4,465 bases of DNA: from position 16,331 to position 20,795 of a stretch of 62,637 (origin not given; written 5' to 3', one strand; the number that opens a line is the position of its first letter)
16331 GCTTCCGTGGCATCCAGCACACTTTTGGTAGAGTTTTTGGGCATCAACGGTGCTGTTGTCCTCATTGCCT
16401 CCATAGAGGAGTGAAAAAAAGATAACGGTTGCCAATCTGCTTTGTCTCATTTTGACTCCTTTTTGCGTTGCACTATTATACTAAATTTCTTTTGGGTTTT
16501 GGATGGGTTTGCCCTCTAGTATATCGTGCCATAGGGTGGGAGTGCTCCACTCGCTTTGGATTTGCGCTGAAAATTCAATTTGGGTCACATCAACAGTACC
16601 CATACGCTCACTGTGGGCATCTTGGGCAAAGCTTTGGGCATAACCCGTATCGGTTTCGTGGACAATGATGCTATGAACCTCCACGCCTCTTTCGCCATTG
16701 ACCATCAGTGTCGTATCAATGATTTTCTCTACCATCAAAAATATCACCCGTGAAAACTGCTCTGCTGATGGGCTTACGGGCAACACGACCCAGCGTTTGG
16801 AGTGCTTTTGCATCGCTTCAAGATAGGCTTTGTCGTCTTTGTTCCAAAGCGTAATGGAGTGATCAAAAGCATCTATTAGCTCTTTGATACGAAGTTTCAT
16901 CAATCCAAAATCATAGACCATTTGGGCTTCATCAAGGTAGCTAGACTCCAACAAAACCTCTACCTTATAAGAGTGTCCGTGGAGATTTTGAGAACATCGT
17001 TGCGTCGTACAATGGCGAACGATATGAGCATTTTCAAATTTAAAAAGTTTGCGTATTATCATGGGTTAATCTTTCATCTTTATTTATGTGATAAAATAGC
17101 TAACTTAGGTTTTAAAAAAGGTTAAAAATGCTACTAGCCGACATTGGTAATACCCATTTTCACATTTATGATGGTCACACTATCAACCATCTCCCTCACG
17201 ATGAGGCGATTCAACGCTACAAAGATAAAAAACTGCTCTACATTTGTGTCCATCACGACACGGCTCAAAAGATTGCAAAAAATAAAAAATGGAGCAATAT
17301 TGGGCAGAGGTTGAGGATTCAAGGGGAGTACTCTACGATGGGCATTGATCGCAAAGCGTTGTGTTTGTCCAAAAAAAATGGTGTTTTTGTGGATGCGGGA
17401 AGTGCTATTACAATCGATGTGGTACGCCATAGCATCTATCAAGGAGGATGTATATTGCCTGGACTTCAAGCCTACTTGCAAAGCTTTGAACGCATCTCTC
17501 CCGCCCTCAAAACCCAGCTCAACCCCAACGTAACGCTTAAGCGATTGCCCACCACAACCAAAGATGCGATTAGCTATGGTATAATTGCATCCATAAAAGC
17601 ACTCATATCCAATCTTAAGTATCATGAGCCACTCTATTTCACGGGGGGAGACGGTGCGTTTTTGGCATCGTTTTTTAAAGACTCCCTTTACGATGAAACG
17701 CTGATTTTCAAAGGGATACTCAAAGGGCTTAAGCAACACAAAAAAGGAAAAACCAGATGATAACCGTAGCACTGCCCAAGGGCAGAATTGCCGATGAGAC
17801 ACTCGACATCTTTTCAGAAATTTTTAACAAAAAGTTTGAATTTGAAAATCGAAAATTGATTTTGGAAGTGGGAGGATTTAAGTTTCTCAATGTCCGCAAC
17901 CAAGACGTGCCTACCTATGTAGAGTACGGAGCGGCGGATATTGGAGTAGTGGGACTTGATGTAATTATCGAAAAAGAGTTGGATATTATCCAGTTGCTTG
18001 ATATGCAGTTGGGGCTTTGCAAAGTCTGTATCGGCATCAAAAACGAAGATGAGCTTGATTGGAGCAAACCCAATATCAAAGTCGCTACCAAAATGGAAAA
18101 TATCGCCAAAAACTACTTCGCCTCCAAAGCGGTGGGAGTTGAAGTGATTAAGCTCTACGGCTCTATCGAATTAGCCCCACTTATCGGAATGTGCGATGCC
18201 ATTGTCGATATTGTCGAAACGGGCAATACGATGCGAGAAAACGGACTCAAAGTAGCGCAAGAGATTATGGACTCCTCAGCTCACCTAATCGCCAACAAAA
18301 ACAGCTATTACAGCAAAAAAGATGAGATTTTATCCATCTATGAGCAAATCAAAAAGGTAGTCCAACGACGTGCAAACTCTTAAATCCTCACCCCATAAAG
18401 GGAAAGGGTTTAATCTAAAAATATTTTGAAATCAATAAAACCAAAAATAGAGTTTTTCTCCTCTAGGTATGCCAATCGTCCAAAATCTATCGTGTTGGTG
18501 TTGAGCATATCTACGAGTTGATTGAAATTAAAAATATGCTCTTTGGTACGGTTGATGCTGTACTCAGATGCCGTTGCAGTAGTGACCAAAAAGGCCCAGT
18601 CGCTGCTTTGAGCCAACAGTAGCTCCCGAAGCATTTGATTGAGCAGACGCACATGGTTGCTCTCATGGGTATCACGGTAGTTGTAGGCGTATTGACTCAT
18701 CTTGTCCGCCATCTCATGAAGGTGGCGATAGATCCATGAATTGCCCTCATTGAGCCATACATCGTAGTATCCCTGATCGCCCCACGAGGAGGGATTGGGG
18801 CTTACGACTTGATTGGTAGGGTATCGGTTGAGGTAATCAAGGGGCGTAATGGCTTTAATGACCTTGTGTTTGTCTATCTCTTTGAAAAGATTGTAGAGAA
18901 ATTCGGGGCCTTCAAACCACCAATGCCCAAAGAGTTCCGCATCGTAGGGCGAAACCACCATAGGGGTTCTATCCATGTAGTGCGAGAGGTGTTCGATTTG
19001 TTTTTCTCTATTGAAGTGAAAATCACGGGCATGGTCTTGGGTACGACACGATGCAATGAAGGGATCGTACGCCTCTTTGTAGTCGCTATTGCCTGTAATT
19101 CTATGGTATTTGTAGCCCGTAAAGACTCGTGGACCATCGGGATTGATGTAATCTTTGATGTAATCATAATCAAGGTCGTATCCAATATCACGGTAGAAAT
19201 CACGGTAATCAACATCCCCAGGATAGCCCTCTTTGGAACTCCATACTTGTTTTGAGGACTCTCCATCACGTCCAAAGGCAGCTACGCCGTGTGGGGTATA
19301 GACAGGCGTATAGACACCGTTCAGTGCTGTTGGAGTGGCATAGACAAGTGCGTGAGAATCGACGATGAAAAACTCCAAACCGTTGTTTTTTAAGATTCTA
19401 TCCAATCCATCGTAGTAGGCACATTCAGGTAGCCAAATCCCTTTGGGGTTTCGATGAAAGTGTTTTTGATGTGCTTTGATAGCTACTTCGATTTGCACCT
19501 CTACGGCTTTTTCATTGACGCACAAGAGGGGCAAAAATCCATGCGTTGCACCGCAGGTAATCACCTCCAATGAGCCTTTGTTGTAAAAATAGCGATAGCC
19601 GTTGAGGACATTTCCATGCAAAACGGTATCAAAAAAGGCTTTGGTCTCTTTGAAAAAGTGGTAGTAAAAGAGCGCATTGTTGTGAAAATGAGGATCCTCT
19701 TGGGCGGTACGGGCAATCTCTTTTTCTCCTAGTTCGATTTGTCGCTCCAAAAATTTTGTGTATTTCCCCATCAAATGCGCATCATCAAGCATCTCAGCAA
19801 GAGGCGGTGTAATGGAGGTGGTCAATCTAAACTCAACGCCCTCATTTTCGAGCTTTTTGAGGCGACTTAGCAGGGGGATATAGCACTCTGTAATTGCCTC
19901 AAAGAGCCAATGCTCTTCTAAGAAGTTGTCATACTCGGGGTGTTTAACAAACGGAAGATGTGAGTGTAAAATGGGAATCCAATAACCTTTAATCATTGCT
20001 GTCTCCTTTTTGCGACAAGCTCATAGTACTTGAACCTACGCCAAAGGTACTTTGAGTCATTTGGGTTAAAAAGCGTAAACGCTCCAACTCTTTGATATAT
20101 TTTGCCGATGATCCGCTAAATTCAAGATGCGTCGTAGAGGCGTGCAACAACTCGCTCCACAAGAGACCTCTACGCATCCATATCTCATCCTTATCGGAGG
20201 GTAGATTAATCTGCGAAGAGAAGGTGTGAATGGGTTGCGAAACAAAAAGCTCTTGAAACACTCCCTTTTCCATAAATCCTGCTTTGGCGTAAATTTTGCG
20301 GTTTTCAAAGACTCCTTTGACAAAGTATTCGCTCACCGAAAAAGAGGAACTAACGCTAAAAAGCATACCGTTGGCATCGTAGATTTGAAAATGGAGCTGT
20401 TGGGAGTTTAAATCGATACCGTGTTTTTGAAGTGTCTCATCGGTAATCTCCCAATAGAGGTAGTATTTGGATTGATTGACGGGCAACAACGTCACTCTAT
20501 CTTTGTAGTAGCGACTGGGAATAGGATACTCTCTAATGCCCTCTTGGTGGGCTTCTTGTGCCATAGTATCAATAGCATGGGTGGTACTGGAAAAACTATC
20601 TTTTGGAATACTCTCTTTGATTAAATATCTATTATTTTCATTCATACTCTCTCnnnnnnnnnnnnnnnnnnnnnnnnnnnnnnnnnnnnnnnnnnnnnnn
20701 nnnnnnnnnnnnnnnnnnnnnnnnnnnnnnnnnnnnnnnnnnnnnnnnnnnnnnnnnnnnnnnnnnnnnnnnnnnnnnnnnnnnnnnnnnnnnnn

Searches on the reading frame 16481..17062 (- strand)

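Call 45: search_protein_families(library=pfam, proteins=[window:16481-17062:-], max_evalue=0.0001)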
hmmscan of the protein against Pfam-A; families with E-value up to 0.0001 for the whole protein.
window:16481-17062:- (193 aa): 1 family
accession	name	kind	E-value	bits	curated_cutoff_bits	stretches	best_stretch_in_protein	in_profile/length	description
PF01242.24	PTPS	-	1.3e-23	83.7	22.4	1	3-143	2-117/121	6-pyruvoyl tetrahydropterin synthase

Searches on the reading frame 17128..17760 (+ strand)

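Call 45: search_protein_families(library=pfam, proteins=[window:17128-17760:+], max_evalue=0.0001)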
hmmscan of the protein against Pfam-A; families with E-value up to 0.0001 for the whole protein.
window:17128-17760:+ (210 aa): 1 family
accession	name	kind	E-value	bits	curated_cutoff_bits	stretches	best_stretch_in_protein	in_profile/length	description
PF03309.20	Pan_kinase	-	1.4e-14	54.9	24.7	1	67-162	100-201/205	Type III pantothenate kinase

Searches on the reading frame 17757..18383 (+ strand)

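Call 45: search_protein_families(library=pfam, proteins=[window:17757-18383:+], max_evalue=0.0001)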
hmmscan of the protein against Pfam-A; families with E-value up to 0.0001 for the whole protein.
window:17757-18383:+ (208 aa): 1 family
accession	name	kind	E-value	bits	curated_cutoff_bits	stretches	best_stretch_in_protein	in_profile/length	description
PF01634.23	HisG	-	2.4e-52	177.5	25.5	1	47-199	1-157/158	ATP phosphoribosyltransferase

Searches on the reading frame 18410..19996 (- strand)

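Call 12: search_protein_families(library=pfam, proteins=[window:18410-19996:-], max_evalue=0.001)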
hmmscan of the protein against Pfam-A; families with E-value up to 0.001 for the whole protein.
window:18410-19996:- (528 aa): 2 families
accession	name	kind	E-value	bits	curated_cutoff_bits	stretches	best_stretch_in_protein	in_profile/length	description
PF03065.20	Glyco_hydro_57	-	2.5e-40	139.1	21.2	2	9-315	3-258/291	Glycosyl hydrolase family 57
PF09210.16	BE_C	-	5.4e-31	107.4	25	1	425-526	1-101/101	1,4-alpha-glucan branching enzyme, C-terminal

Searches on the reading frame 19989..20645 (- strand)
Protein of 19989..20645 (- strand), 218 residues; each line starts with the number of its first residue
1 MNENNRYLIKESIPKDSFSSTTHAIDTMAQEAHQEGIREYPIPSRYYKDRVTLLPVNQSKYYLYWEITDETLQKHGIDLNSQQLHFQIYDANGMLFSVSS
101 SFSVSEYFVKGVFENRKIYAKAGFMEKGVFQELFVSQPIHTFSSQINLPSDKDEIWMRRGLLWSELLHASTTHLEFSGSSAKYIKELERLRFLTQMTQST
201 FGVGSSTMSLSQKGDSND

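Call 12: search_protein_families(library=pfam, proteins=[window:19989-20645:-], max_evalue=0.001)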
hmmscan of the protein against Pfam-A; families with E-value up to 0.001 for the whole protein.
window:19989-20645:- (218 aa): 1 family
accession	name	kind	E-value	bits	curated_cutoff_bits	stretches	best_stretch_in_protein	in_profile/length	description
PF16258.11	DUF4912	-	5.8e-12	46.4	29.4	1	46-146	1-112/118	Domain of unknown function (DUF4912)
